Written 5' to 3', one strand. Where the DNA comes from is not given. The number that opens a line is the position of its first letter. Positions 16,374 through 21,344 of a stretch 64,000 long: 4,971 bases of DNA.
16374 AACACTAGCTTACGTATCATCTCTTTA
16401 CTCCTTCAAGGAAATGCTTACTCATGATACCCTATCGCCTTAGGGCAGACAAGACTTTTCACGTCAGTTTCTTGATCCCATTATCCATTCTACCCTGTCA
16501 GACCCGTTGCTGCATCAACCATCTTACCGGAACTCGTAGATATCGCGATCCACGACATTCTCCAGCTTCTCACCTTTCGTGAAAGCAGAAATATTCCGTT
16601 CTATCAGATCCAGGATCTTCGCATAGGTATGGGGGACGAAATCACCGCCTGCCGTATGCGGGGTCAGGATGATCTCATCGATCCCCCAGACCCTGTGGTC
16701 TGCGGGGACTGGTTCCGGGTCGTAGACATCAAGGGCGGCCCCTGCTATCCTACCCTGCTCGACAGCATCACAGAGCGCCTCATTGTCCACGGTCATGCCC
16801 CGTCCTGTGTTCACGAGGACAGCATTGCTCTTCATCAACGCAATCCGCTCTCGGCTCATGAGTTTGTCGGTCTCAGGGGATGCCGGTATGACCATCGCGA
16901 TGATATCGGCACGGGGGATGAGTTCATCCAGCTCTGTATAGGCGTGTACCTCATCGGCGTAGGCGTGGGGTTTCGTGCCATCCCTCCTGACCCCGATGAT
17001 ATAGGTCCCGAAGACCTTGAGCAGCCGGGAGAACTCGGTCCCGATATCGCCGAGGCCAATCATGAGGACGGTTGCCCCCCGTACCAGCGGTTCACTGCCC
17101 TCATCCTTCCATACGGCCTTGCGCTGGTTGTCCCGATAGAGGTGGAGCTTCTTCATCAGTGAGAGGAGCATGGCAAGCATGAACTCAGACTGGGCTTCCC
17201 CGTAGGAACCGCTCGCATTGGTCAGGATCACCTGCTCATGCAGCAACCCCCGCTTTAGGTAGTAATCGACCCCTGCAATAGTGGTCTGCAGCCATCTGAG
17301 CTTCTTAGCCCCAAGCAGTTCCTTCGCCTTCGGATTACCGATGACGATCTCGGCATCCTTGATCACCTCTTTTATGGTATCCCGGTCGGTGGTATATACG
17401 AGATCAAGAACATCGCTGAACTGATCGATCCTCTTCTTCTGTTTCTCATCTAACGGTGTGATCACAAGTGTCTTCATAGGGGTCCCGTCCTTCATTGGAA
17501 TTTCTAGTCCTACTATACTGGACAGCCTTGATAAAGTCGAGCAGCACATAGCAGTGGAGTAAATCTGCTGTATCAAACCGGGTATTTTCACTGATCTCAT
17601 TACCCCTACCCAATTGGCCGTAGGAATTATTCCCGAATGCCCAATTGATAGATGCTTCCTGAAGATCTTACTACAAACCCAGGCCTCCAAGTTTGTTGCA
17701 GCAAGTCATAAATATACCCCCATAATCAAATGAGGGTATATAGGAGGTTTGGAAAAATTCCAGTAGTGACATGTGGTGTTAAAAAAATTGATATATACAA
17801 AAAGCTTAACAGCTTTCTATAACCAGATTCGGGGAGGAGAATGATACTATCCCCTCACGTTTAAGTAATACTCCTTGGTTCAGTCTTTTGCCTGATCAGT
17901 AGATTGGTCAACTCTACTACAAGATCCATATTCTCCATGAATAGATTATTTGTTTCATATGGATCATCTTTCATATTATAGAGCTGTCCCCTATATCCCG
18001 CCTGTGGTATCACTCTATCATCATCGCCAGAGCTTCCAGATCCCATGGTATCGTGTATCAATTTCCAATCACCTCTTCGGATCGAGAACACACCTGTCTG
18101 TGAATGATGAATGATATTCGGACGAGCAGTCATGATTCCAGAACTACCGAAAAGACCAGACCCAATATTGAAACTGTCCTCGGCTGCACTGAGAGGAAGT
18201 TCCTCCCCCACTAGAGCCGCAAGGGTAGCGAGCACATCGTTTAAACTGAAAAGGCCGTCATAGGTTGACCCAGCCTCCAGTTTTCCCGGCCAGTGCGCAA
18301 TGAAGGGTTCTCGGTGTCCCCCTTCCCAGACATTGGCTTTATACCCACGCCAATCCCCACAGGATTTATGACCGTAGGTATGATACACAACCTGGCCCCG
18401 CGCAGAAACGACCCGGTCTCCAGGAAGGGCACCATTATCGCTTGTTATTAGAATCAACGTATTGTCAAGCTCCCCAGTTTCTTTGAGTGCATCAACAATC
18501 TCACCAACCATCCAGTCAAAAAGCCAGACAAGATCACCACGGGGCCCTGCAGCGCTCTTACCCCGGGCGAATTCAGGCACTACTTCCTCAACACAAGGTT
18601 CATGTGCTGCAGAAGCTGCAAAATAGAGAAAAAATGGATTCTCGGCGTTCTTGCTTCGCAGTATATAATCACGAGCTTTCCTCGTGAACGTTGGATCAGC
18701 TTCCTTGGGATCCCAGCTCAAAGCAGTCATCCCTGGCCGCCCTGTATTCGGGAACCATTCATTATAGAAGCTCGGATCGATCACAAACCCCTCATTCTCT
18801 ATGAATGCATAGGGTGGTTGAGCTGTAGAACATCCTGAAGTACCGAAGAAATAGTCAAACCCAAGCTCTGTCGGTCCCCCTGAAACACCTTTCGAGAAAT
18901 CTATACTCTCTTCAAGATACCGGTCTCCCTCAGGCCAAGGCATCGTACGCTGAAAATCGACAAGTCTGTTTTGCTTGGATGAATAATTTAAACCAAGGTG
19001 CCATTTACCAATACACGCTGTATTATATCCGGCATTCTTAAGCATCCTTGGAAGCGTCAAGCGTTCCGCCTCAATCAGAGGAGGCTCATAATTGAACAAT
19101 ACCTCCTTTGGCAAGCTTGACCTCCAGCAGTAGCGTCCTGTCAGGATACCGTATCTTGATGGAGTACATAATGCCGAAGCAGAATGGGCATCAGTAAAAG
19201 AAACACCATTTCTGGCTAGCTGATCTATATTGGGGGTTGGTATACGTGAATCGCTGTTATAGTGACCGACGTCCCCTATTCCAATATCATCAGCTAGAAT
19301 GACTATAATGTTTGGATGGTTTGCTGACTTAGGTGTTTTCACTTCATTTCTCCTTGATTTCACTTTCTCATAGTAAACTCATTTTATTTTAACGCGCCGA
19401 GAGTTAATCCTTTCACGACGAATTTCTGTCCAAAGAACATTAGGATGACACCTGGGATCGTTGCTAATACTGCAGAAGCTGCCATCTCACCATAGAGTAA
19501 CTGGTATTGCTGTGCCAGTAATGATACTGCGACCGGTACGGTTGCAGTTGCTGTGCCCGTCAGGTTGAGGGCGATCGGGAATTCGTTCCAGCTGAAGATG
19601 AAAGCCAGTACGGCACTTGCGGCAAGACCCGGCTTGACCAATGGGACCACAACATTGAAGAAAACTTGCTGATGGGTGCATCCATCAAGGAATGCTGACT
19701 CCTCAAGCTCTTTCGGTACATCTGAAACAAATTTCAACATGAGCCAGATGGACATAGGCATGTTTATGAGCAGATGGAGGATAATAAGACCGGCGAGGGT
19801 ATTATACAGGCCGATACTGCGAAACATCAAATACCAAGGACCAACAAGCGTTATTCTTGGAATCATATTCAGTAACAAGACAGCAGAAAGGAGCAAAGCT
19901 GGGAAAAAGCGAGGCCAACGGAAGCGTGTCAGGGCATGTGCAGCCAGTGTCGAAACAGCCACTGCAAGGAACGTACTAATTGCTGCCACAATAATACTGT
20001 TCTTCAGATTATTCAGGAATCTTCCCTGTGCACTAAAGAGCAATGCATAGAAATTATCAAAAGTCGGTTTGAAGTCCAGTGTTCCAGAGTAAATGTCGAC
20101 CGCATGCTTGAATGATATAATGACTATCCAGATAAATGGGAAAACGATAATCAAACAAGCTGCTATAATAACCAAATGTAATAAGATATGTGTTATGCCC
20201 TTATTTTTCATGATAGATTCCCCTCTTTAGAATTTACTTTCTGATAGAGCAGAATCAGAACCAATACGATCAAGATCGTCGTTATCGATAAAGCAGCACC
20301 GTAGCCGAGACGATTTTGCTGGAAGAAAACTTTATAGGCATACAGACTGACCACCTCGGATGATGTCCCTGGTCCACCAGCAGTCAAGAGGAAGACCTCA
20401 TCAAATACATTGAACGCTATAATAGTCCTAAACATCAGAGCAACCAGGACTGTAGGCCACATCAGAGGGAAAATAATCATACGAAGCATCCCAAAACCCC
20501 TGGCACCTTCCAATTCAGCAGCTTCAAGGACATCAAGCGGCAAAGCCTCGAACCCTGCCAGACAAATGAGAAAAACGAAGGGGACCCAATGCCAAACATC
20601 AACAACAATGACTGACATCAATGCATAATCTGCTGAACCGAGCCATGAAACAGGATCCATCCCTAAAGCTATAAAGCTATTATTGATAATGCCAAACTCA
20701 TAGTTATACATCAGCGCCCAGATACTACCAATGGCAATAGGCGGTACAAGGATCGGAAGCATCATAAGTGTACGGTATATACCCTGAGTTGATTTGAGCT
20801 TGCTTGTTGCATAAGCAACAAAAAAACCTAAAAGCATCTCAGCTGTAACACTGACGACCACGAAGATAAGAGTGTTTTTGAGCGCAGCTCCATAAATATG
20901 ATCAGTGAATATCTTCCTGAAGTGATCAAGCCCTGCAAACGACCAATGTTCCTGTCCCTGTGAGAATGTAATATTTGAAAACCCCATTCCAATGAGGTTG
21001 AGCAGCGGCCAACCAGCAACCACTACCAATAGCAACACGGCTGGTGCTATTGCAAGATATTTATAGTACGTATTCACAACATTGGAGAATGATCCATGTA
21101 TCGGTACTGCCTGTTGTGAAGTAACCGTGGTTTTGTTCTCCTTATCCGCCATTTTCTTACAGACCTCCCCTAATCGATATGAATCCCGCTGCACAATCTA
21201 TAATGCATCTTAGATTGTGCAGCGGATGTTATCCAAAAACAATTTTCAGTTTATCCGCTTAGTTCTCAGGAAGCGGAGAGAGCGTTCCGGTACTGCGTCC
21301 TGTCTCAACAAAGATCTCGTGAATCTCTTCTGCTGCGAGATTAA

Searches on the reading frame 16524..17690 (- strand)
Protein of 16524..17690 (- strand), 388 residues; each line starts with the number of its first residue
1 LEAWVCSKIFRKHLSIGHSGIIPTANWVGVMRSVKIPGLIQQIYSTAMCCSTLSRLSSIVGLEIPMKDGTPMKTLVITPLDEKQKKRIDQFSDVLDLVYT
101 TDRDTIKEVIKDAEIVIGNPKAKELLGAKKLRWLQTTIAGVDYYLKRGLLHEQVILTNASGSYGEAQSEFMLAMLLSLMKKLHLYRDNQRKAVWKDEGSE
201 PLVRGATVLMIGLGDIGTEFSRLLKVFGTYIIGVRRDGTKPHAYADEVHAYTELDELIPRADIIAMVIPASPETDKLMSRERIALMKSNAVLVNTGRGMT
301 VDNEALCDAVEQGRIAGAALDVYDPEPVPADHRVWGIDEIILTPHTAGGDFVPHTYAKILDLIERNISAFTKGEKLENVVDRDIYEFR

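Call 61: search_protein_families(library=pfam, proteins=[window:16524-17690:-], max_evalue=0.00001)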
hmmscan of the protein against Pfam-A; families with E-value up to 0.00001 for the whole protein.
window:16524-17690:- (388 aa): 1 family
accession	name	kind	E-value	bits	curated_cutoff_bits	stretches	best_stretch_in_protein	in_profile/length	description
PF02826.25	2-Hacid_dh_C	-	1.2e-51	175.1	25.1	1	172-347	1-178/178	D-isomer specific 2-hydroxyacid dehydrogenase, NAD binding domain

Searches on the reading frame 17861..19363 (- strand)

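Call 61: search_protein_families(library=pfam, proteins=[window:17861-19363:-], max_evalue=0.00001)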
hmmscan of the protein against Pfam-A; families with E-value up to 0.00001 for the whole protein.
window:17861-19363:- (500 aa): 1 family
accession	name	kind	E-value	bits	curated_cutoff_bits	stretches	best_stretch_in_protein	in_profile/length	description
PF00884.28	Sulfatase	-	2.2e-51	175.4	25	1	17-386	1-300/301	Sulfatase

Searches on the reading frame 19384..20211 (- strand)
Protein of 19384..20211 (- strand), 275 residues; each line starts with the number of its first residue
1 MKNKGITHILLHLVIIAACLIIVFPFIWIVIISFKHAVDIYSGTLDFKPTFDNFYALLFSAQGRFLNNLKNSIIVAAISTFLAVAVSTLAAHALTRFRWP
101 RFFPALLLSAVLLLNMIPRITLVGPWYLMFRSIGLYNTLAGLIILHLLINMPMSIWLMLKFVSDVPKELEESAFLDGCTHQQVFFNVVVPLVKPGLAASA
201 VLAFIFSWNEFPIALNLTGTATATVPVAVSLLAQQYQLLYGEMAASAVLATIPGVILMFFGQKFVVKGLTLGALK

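Call 61: search_protein_families(library=pfam, proteins=[window:19384-20211:-], max_evalue=0.00001)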
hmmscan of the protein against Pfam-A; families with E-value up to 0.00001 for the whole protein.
window:19384-20211:- (275 aa): 1 family
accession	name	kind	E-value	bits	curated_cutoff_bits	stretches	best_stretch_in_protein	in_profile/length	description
PF00528.27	BPD_transp_1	-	2.2e-17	63.8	26.4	1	86-269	4-182/184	Binding-protein-dependent transport system inner membrane component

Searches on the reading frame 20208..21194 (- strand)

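Call 61: search_protein_families(library=pfam, proteins=[window:20208-21194:-], max_evalue=0.00001)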
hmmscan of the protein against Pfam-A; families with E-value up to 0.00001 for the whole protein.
window:20208-21194:- (328 aa): 1 family
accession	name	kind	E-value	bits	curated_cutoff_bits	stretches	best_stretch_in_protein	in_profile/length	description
PF00528.27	BPD_transp_1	-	4.4e-18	66.1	26.4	1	121-321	3-179/184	Binding-protein-dependent transport system inner membrane component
